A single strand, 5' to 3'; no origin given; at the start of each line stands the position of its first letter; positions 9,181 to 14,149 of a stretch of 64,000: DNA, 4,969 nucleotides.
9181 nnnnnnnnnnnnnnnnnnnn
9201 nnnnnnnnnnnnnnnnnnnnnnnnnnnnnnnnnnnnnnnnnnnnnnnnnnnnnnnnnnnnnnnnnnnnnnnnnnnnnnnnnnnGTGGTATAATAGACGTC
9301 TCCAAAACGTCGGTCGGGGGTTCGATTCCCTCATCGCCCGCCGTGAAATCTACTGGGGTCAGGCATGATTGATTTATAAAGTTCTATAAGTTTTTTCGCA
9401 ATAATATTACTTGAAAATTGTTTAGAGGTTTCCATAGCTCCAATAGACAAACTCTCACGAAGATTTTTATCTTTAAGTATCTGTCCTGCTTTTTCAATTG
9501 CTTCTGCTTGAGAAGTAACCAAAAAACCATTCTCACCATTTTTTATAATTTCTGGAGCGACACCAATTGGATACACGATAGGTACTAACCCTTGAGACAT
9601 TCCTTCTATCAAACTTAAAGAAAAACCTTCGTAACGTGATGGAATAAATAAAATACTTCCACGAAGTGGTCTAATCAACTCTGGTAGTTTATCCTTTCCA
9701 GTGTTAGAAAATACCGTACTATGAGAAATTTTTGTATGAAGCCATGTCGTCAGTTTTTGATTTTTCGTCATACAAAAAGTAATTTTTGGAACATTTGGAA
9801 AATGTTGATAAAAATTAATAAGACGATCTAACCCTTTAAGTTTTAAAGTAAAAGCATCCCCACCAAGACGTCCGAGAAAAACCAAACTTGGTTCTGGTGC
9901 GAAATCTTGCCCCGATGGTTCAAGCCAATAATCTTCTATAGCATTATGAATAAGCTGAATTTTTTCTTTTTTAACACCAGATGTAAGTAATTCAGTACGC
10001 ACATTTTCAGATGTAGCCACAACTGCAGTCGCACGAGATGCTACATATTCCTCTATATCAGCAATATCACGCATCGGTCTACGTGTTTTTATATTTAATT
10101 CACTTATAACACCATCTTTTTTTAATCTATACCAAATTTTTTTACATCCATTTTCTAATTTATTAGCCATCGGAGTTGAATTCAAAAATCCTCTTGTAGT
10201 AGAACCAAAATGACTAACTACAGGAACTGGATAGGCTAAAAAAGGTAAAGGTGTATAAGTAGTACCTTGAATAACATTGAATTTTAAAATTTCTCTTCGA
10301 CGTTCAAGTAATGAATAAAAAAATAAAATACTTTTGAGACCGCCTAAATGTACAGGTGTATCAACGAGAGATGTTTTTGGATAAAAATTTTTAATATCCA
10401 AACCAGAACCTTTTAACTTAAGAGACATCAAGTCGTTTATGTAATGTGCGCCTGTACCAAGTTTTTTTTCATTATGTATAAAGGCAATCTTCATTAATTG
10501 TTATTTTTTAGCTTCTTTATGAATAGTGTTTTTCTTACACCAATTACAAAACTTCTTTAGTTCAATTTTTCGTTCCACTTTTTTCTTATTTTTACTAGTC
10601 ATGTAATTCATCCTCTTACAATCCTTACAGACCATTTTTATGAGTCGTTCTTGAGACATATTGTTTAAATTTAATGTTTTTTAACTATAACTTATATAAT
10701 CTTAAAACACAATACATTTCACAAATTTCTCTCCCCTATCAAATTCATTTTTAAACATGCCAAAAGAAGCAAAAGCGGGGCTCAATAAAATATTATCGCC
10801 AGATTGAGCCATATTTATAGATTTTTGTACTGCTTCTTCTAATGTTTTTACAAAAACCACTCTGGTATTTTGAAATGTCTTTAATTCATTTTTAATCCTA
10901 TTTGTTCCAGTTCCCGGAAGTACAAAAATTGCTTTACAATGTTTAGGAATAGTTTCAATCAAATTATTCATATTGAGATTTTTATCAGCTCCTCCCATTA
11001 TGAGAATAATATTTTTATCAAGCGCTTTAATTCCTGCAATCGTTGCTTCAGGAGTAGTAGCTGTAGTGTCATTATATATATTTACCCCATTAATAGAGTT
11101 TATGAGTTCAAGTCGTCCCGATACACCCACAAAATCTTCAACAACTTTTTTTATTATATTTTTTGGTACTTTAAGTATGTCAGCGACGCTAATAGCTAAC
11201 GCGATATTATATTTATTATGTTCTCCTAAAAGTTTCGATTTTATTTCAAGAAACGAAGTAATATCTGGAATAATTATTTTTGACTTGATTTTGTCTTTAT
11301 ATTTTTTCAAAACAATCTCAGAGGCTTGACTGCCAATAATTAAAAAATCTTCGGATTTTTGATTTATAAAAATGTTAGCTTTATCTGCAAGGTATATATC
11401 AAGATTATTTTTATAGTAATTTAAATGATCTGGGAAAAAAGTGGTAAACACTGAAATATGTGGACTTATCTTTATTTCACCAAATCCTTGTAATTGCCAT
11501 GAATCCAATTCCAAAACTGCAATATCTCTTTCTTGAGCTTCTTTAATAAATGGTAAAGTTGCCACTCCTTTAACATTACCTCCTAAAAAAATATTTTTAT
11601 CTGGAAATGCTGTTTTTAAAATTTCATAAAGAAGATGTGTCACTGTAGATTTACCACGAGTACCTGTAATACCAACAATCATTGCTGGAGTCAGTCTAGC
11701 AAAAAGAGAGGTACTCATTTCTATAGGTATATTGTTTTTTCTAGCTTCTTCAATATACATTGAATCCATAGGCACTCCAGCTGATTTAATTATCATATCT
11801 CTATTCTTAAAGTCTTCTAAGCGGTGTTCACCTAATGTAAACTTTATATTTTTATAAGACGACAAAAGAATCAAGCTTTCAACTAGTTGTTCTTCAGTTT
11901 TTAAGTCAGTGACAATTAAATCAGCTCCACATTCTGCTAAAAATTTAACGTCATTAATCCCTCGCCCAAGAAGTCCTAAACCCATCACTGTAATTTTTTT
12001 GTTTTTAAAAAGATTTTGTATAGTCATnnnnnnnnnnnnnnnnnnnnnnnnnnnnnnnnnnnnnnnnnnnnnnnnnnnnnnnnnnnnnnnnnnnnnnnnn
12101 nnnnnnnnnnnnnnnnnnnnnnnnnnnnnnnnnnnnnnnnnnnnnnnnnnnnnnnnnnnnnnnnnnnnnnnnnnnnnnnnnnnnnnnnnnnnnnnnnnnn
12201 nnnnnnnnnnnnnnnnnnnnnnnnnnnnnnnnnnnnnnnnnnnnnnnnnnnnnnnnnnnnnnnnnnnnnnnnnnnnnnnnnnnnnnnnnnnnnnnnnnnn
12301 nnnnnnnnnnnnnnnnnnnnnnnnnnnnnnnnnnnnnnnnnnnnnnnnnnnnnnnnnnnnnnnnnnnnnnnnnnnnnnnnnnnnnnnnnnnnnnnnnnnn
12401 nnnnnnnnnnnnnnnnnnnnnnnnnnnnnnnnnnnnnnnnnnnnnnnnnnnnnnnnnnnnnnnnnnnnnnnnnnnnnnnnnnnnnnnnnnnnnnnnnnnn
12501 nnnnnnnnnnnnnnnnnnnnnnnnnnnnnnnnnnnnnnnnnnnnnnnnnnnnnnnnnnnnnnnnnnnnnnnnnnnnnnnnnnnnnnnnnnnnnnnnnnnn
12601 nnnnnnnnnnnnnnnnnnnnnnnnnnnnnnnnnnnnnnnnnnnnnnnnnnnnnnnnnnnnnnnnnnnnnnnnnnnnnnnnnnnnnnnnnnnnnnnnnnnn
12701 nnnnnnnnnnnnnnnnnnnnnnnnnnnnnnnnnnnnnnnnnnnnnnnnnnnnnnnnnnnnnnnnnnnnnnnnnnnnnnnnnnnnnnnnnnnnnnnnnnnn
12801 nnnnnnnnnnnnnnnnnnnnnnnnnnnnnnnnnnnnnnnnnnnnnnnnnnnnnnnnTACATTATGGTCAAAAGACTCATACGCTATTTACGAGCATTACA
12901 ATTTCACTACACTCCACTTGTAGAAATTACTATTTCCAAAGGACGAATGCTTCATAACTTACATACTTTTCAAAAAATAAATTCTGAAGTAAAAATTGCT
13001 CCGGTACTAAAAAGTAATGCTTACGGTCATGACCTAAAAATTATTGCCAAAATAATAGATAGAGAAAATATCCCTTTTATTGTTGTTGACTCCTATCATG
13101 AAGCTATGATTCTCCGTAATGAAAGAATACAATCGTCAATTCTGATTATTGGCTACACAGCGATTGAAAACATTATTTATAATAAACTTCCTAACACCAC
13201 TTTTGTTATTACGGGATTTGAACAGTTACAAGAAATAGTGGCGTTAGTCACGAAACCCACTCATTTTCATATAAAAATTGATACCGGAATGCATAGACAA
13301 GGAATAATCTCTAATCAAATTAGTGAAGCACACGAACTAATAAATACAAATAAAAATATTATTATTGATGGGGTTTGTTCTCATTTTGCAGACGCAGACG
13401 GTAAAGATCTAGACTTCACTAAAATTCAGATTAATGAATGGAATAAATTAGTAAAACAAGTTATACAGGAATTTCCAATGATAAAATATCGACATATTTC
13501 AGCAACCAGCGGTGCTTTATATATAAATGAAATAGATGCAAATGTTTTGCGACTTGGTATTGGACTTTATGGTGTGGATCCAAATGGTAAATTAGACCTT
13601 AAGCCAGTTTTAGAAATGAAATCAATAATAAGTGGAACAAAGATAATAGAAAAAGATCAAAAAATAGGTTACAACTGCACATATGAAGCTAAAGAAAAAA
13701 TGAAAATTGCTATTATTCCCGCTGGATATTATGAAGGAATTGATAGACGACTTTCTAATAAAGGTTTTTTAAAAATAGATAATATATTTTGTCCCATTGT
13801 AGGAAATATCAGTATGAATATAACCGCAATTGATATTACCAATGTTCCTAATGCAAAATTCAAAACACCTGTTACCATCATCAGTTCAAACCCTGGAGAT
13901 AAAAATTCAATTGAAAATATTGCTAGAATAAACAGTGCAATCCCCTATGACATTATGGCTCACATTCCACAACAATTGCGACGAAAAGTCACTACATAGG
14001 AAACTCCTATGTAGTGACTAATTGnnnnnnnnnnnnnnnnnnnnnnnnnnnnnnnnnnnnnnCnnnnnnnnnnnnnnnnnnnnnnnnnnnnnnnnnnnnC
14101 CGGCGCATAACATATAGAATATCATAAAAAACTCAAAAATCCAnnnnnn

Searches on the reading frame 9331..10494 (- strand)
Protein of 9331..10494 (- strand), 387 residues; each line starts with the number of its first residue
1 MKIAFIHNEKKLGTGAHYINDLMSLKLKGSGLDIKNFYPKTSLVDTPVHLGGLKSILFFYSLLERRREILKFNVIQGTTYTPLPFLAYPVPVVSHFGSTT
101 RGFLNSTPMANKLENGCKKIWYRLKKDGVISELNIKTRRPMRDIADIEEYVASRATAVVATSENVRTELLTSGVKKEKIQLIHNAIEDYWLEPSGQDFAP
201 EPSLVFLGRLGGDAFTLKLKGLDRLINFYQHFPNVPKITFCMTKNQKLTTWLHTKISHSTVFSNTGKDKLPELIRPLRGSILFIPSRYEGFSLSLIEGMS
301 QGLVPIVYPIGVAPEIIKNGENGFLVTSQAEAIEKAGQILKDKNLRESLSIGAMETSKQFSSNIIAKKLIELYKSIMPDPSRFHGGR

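Call 73: search_protein_families(library=pfam, proteins=[window:9331-10494:-], max_evalue=0.00001)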
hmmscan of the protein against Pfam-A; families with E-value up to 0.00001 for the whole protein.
window:9331-10494:- (387 aa): 3 families
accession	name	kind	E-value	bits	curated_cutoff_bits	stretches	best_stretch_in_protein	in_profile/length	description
PF00534.26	Glycos_transf_1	-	2.3e-16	60.3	26.4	1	219-351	27-167/172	Glycosyl transferases group 1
PF13692.12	Glyco_trans_1_4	-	5.8e-12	46.5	27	1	202-341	2-141/142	Glycosyl transferases group 1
PF13439.12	Glyco_transf_4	-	2.7e-07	31.2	28.5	1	51-187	53-167/170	Glycosyltransferase Family 4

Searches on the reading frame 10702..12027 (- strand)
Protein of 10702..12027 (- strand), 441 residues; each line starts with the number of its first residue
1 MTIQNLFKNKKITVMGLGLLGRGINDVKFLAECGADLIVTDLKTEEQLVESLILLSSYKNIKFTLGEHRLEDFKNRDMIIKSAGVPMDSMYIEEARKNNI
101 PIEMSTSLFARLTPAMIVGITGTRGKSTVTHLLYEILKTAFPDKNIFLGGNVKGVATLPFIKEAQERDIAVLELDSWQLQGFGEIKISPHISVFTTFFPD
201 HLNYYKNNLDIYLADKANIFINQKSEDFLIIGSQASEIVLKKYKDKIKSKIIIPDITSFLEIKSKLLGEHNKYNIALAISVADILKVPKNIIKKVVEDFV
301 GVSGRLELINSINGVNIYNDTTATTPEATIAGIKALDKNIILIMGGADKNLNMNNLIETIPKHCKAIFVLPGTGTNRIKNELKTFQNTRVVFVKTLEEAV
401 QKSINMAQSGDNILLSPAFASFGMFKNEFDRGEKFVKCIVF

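Call 73: search_protein_families(library=pfam, proteins=[window:10702-12027:-], max_evalue=0.00001)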
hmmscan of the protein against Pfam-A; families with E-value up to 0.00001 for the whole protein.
window:10702-12027:- (441 aa): 3 families
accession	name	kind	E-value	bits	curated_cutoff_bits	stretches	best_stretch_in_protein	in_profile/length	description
PF08245.18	Mur_ligase_M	-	1.9e-20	74.1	24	1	120-242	1-134/200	Mur ligase middle domain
PF02875.26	Mur_ligase_C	-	3.3e-15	57.5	28.4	1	304-418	1-126/127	Mur ligase, glutamate ligase domain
PF21799.2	MurD-like_N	-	7.3e-11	42.7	27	1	10-102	1-86/88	Mur ligase MurD-like, N-terminal domain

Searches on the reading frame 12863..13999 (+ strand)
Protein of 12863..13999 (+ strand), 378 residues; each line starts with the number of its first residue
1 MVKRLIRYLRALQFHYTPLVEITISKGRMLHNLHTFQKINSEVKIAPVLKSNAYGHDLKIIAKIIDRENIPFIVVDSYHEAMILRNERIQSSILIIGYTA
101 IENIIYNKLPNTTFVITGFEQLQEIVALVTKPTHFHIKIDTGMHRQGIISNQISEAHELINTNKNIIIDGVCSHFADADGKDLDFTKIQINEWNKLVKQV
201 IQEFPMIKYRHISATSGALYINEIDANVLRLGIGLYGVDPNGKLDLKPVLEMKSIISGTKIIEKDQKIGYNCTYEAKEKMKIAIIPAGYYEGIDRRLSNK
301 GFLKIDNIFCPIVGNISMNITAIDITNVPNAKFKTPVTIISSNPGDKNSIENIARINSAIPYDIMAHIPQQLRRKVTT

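Call 73: search_protein_families(library=pfam, proteins=[window:12863-13999:+], max_evalue=0.00001)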
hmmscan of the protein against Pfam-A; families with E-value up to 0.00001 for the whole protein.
window:12863-13999:+ (378 aa): 2 families
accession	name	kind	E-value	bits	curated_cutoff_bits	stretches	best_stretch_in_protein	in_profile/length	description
PF01168.26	Ala_racemase_N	-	4e-42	144.8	24.1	1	24-240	1-220/220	Alanine racemase, N-terminal domain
PF00842.27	Ala_racemase_C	-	2e-29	102.2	25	1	249-375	1-126/127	Alanine racemase, C-terminal domain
